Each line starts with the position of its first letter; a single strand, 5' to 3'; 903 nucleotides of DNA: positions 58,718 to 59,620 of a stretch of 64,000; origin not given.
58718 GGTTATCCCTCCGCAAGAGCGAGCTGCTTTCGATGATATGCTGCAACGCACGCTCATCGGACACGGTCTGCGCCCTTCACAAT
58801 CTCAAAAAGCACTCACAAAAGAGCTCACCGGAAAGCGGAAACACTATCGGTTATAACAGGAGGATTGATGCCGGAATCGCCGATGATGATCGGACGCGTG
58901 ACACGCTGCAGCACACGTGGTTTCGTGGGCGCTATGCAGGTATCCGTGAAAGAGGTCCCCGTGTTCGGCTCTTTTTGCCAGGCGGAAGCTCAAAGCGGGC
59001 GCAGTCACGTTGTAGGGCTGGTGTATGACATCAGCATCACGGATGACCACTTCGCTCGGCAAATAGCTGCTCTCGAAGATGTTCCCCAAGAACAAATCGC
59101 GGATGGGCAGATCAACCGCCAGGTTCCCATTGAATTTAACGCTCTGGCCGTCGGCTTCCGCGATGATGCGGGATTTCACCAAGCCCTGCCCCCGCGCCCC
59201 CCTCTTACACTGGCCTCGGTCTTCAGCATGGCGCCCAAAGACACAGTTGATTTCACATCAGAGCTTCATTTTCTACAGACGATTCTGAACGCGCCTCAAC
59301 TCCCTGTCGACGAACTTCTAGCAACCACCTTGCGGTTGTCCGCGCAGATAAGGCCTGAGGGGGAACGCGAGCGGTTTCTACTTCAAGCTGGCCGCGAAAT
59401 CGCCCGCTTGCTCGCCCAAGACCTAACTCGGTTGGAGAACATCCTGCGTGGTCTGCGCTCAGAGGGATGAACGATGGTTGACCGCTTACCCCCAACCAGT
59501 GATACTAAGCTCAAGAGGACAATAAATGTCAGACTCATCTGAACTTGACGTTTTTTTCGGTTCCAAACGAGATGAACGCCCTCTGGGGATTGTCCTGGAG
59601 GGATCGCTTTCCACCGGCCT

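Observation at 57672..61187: Three-gene NurA / unknown 200-aa protein / HerA operon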

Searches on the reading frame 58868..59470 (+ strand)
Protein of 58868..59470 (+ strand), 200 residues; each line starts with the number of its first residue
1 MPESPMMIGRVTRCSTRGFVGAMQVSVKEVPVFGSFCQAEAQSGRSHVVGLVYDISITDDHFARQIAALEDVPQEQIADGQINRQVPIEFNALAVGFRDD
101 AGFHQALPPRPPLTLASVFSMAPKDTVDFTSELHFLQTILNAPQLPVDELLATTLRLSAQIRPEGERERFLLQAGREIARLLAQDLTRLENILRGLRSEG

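Call 3: search_protein_families(library=pfam, proteins=[window:58868-59470:+], max_evalue=1)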
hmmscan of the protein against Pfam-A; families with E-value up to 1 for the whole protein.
window:58868-59470:+ (200 aa): 0 families

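Call 4: search_protein_families(library=padloc, proteins=[window:58868-59470:+], max_evalue=1)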
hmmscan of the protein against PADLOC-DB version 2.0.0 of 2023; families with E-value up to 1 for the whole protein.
window:58868-59470:+ (200 aa): 0 families

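Call 5: search_protein_families(library=ncbifam, proteins=[window:58868-59470:+], max_evalue=1)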
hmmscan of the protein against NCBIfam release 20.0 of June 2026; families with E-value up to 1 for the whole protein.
window:58868-59470:+ (200 aa): 0 families

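Call 6: find_homologous_proteins(query=window:58868-59470:+, max_evalue=0.001)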
Query window:58868-59470:+ (200 aa): 189 proteins with E <= 0.001 among 602 candidates; the best 120 are listed.
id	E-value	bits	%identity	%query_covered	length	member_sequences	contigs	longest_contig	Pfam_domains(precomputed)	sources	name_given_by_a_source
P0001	1.4e-124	431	100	100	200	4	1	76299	-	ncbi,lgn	-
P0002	2.3e-110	385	88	100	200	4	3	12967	-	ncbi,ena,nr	ncbi:MAG: hypothetical protein KAJ55_06085 [Anaerolineales bacterium]|nr:hypothetical protein [Anaer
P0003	4.3e-110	384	88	100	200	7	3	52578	-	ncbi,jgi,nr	ncbi:MAG: hypothetical protein MUO58_08485 [Anaerolineales bacterium]|jgi:hypothetical protein|nr:hy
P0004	3.6e-108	378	86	100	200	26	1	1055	-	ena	-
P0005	2.0e-105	369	83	100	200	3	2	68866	-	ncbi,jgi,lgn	-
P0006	7.9e-105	367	85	99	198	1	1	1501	-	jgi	jgi:hypothetical protein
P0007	1.2e-104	366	84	99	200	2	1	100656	-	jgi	-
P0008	3.8e-103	361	82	98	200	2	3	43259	-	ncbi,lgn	ncbi:MAG: hypothetical protein WBB65_07435 [Anaerolineales bacterium]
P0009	4.5e-102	358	81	100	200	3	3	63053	-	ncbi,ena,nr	ncbi:MAG: hypothetical protein KAR65_02760 [Anaerolineales bacterium]|nr:hypothetical protein [Anaer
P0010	2.5e-100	352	83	97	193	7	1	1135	-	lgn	-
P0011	1.0e-98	347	79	100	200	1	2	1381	-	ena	-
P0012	4.5e-97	341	79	99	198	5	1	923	-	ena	-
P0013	1.0e-96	340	81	99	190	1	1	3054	-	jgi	-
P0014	1.8e-78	281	75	88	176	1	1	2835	-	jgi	jgi:hypothetical protein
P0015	2.9e-70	254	60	97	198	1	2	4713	-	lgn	-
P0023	1.8e-68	248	61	95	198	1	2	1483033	-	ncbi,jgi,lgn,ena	jgi:hypothetical protein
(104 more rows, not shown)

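Call 7: search_solved_structures(query=window:58868-59470:+, max_evalue=10, show_alignments=2)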
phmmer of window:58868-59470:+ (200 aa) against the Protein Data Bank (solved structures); distinct sequences matched with E-value up to 10: 2.
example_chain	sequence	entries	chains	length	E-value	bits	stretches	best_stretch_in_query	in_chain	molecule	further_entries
1fyh_A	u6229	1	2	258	0.17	15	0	89-168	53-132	Interferon gamma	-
1eku_A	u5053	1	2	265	0.25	14.5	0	89-166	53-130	Interferon gamma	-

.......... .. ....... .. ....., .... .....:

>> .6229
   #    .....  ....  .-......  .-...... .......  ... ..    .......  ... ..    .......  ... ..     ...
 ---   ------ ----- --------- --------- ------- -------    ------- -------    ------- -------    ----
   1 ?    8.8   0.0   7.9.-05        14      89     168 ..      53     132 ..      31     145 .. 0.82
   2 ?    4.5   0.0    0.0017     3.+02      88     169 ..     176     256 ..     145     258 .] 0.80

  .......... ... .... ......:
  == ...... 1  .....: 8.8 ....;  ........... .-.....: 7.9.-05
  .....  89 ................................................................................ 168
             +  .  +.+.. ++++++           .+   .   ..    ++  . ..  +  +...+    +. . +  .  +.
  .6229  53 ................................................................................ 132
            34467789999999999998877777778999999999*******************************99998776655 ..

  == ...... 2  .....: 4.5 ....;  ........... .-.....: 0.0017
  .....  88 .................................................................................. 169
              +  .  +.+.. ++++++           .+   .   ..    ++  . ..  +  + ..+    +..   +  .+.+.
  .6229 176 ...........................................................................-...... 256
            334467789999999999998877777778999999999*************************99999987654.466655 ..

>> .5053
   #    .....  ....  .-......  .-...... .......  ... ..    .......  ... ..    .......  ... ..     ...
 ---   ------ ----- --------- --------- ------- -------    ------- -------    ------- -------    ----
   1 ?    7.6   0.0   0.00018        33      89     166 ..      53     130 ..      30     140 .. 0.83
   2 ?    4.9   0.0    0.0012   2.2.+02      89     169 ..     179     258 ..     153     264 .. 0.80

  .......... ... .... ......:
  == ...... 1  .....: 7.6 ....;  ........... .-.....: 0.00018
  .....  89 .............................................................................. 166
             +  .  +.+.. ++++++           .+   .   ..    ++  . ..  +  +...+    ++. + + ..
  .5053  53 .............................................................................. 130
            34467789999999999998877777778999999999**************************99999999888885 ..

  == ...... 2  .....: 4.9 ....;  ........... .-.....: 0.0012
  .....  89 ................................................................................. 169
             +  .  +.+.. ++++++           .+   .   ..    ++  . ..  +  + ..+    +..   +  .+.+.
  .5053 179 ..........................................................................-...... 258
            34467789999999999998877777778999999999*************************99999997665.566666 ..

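Call 11: find_encoding_contigs(protein=P0023, flank=8000, max_places=2)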
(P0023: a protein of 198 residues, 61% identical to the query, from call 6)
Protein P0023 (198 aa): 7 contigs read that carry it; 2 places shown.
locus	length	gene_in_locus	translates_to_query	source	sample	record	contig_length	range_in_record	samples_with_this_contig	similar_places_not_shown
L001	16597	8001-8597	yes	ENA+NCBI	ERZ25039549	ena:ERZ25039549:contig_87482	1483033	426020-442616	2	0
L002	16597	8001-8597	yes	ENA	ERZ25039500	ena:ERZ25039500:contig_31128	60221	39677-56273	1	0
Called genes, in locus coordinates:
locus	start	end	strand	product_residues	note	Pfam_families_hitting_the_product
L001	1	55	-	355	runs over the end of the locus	-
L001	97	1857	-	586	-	PF13941:MutL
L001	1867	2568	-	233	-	-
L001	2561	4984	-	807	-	-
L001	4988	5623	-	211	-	-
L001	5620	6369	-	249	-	PF20539:DUF6754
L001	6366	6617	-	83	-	-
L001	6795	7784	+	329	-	PF09376:NurA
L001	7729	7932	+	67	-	-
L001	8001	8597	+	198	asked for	-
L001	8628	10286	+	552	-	PF09378:HAS-barrel (weak), PF01935:DUF87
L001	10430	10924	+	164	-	PF02632:BioY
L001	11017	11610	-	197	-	PF00578:AhpC-TSA, PF08534:Redoxin, PF13905:Thioredoxin_8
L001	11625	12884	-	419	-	PF00672:HAMP, PF00512:HisKA, PF02518:HATPase_c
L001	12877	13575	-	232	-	PF00072:Response_reg, PF00486:Trans_reg_C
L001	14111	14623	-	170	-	PF00210:Ferritin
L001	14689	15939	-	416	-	PF13529:Peptidase_C39_2, PF13424:TPR_12 (faint), PF13432:TPR_16 (faint), PF00515:TPR_1 (faint), PF07719:TPR_2 (weak)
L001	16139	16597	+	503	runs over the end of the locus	PF00479:G6PD_N, PF02781:G6PD_C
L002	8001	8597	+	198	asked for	-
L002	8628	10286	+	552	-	PF09378:HAS-barrel (weak), PF01935:DUF87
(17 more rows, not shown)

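Call 15: predict_structure(alignment_id=A1)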
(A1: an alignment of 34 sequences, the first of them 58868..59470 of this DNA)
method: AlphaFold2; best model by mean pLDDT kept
length: 200 residues; sequences in the alignment: 34
mean_pLDDT: 84.4   pTM: 0.79
mean pLDDT of the five models: 84.4, 83.7, 83.4, 79.2, 76.2
residues with pLDDT >= 90: 132; 70-90: 26; 50-70: 27; < 50: 15
segments of 3 or more residues with pLDDT < 50: 71-74, 76-84
pLDDT, mean of each block of 10 residues (from residue 1): 78 94 68 93 92 80 52 48 63 96 95 93 95 95 90 95 94 95 92 78
secondary structure, 60 per line:
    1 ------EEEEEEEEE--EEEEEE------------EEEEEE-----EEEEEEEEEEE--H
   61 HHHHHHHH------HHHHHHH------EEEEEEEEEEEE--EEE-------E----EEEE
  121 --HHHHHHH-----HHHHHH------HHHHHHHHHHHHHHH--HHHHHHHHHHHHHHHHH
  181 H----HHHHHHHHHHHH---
elements in order: E7-15 E18-23 E36-41 E47-57 H60-68 H75-81 E88-99 E102-104 E117-120 H123-129 H135-140 H147-161 H164-181 H186-197

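Call 18: search_protein_representatives(alignment_id=A1)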
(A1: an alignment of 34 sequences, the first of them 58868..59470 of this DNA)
Query: 34 sequences, 200 profile positions. Proteins with E-value up to 0.001 (for the whole library): 697; up to 1e-10: 366; up to 1e-30: 61. The best 150 are listed.
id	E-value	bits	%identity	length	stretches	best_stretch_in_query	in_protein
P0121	1.9e-80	285.5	-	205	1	4-198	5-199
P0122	4.2e-69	248.4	-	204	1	5-198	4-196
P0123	4.9e-65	235.2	-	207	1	2-197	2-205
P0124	6.0e-60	218.6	-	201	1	6-198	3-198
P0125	2.2e-59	216.7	-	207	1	6-197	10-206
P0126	2.0e-58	213.6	-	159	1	49-197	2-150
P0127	4.6e-57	209.1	-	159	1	1-139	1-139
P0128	1.4e-54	201.0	-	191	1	5-156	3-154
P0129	2.5e-54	200.2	-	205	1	8-198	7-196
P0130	2.8e-54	200.1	-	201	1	4-197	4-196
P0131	3.5e-53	196.5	-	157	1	46-198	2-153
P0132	1.4e-51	191.3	-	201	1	1-198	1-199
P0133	5.3e-51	189.4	-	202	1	7-198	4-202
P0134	4.0e-50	186.5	-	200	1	6-197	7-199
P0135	1.9e-49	184.3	-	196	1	7-196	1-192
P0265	2.2e-19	86.1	-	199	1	5-196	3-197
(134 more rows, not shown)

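Call 19: fold_search(model_id=the predicted structure, library=pdb)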
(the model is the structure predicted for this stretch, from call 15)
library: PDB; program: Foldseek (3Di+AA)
matches with E <= 10: 490; with E <= 0.001: 38
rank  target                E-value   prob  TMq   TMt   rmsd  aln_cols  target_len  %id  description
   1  8zir_P                3.2e-05  1.00  0.44  0.17   3.7       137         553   12  DUF4297-HerA complex (released 2025-03-12)
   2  8ziq_O                3.4e-05  1.00  0.45  0.17   3.9       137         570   11  HerA-DUF4297 complex with DNA (released 2025-03-12)
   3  8ziq_M                3.9e-05  1.00  0.43  0.16   3.9       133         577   11  HerA-DUF4297 complex with DNA (released 2025-03-12)
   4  8ziq_N                3.9e-05  1.00  0.42  0.16   4.0       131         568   12  HerA-DUF4297 complex with DNA (released 2025-03-12)
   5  9c1m_M                4.6e-05  1.00  0.42  0.15   2.8       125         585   14  HerA-DUF assembly 1 (released 2025-06-04)
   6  8zit_Q                4.9e-05  1.00  0.45  0.17   3.9       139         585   11  DUF4297-HerA complex with DNA and ATPgamaS (released 2025-03-12)
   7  8zit_M                5.2e-05  1.00  0.43  0.16   3.4       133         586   11  DUF4297-HerA complex with DNA and ATPgamaS (released 2025-03-12)
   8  8zir_Q                5.8e-05  1.00  0.44  0.17   3.6       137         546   12  DUF4297-HerA complex (released 2025-03-12)
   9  8zir_R                7.0e-05  1.00  0.44  0.17   3.7       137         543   12  DUF4297-HerA complex (released 2025-03-12)
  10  8wfd_D                7.0e-05  1.00  0.47  0.18   3.8       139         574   16  The cryo-EM structure of TdpAB in complex with AMPPNP and DNA (released 2025-01-22)
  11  8zir_N                7.8e-05  1.00  0.44  0.18   3.9       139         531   13  DUF4297-HerA complex (released 2025-03-12)
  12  8wfd_C                8.3e-05  1.00  0.47  0.18   3.7       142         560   15  The cryo-EM structure of TdpAB in complex with AMPPNP and DNA (released 2025-01-22)
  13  8zir_M                8.8e-05  1.00  0.45  0.17   3.6       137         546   12  DUF4297-HerA complex (released 2025-03-12)
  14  8wfd_E                9.9e-05  1.00  0.48  0.18   3.8       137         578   14  The cryo-EM structure of TdpAB in complex with AMPPNP and DNA (released 2025-01-22)
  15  8wod_O                1.2e-04  1.00  0.42  0.16   7.2       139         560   13  Cryo-EM structure of SIR2/HerA complex (released 2024-09-11)
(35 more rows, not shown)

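Call 26: find_related_loci(query=A1, collection=genome_contigs, flank=4000)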
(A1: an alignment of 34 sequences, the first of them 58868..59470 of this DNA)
Query A1 (200 aa) in genome_contigs; peptide patterns used: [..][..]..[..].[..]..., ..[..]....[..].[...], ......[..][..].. (x = any residue, [..] = any of these).
184 stretches matched a pattern; 49 encode a relative of the query (tblastn E <= 1e-3); 49 distinct loci.
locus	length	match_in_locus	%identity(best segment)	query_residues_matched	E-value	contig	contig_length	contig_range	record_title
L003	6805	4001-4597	90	1-199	5e-120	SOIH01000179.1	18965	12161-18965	MAG: Anaerolineales bacterium isolate E29_bin24 NODE_574_length_18965_cov_13.793866, whole genome shotgun sequence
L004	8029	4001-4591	87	1-197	5e-115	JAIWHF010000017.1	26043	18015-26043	MAG: Methanosarcinales archaeon isolate JL_US_07_21 NODE_128_length_26043_cov_0.430082, whole genome shotgun sequence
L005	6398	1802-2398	85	1-199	1e-114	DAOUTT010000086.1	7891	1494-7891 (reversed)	MAG TPA_asm: Anaerolineales bacterium isolate CSMAG_804 CSMAG_804_k141_667441_length_7891_cov_8.9547, whole genome shotg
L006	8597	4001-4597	85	1-199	8e-114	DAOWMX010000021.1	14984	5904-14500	MAG TPA_asm: Anaerolineales bacterium isolate CSMAG_3013 CSMAG_3013_k141_367818_length_14984_cov_51.6976, whole genome s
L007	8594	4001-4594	85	1-198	4e-113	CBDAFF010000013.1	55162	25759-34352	MAG: uncultured Anaerolineales bacterium isolate MAG_101 genome assembly, contig: k141_375752, whole genome shotgun sequ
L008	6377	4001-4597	83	1-199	4e-113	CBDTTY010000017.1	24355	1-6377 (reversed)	MAG TPA_asm: uncultured Anaerolineales bacterium isolate SRR7614714_binner12_Refined_77 genome assembly, contig: ERZ2387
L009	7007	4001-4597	83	1-199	9e-113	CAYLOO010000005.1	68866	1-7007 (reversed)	MAG TPA_asm: uncultured Anaerolineaceae bacterium isolate binchicken_co116_297 genome assembly, contig: NODE_248_length_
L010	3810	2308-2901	85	1-198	4e-114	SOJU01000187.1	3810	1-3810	MAG: Anaerolineales bacterium isolate E44_bin32 NODE_17123_length_3810_cov_19.353928, whole genome shotgun sequence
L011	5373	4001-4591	85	1-197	3e-112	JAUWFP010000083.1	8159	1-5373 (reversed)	MAG: Anaerolineales bacterium isolate CSMAG_2219 CSMAG_2219_k141_618891_length_8159_cov_8.8574, whole genome shotgun seq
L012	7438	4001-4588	82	1-196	3e-109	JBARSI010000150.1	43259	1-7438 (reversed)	MAG: Anaerolineales bacterium isolate MFD12959_ilm_asm_bin40 k127_230850, whole genome shotgun sequence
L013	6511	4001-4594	84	1-198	3e-107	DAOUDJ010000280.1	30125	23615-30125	MAG TPA_asm: Anaerolineales bacterium isolate M42_98 k117_1127961, whole genome shotgun sequence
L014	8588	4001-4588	58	1-196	2e-72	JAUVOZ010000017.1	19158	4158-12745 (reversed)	MAG: Anaerolineae bacterium isolate CSMAG_649 CSMAG_649_k141_128860_length_19158_cov_54.9825, whole genome shotgun seque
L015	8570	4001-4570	57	7-196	3e-71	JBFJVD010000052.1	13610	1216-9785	MAG: Anaerolineales bacterium isolate Mix_sand19.2022.05.D.79 k141_1391092_length_13610_cov_10.0000, whole genome shotgu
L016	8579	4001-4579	58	8-200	1e-70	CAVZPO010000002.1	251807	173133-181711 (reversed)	MAG: uncultured Chloroflexia bacterium isolate MFD02809.bin.1.41 genome assembly, contig: contig_106835, whole genome sh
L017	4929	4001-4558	58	8-193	3e-69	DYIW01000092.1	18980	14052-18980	MAG TPA_asm: Phycisphaera mikurensis isolate FI88_71_9 Afr_mines_FI88_1062_length_18980_cov_3_580766, whole genome shotg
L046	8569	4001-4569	68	7-196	4e-50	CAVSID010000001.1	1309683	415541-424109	MAG: uncultured Chloroflexia bacterium isolate MFD02416.bin.2.77 genome assembly, contig: contig_12481, whole genome sho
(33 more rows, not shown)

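Call 29: find_homologous_proteins(query=A4, max_evalue=0.001)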
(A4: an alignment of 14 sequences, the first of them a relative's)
Query A4 (14 sequences) (200 aa, profile of the alignment): 4074 proteins with E <= 0.001 among 8000 candidates; the best 120 are listed.
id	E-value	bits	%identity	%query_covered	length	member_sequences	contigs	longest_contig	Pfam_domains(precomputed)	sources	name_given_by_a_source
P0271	9.1e-72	259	59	99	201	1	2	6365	-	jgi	jgi:hypothetical protein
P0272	1.1e-71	258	61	98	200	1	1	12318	-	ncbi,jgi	jgi:hypothetical protein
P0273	3.6e-71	257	57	100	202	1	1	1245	-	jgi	jgi:hypothetical protein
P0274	5.5e-71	256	60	99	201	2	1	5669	-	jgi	jgi:hypothetical protein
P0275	6.4e-71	256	58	99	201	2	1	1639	-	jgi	jgi:hypothetical protein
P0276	6.7e-71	256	60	98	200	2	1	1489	-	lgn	-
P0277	7.5e-71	256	57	98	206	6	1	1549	-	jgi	jgi:hypothetical protein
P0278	7.7e-71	256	60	100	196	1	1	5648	-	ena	-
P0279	1.5e-70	255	54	98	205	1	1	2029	-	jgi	jgi:hypothetical protein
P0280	1.5e-70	255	60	99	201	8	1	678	-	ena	-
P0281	1.7e-70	255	57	97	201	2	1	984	-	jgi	-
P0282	1.7e-70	255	57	99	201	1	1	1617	-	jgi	jgi:hypothetical protein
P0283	1.9e-70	254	59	99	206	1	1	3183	-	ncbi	-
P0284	2.0e-70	254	60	98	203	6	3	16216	-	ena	-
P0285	2.0e-70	254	60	100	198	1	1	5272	-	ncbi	-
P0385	3.3e-69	250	60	100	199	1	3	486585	-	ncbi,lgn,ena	ncbi:MAG: hypothetical protein WCA79_20085 [Anaerolineales bacterium]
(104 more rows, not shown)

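Call 31: find_encoding_contigs(protein=P0385, flank=6000, max_places=1)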
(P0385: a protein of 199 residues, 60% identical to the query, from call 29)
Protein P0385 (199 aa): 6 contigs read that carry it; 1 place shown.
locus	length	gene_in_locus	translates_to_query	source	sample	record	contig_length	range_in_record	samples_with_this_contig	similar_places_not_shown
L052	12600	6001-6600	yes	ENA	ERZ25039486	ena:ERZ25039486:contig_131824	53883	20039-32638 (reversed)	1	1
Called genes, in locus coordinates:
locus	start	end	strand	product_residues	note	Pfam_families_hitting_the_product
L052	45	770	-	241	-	PF04298:Zn_peptidase_2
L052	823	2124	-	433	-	PF22694:CtpB_N-like, PF00595:PDZ, PF13180:PDZ_2 (weak), PF17820:PDZ_6, PF03572:Peptidase_S41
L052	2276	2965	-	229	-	PF00702:Hydrolase, PF13419:HAD_2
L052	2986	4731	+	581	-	PF02518:HATPase_c (weak), PF13589:HATPase_c_3, PF01119:DNA_mis_repair, PF08676:MutL_C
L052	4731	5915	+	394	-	PF09376:NurA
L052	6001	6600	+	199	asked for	-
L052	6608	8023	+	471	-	-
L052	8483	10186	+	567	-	PF09378:HAS-barrel (weak), PF01935:DUF87, PF13401:AAA_22 (faint)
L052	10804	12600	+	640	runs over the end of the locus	PF00288:GHMP_kinases_N, PF00483:NTP_transferase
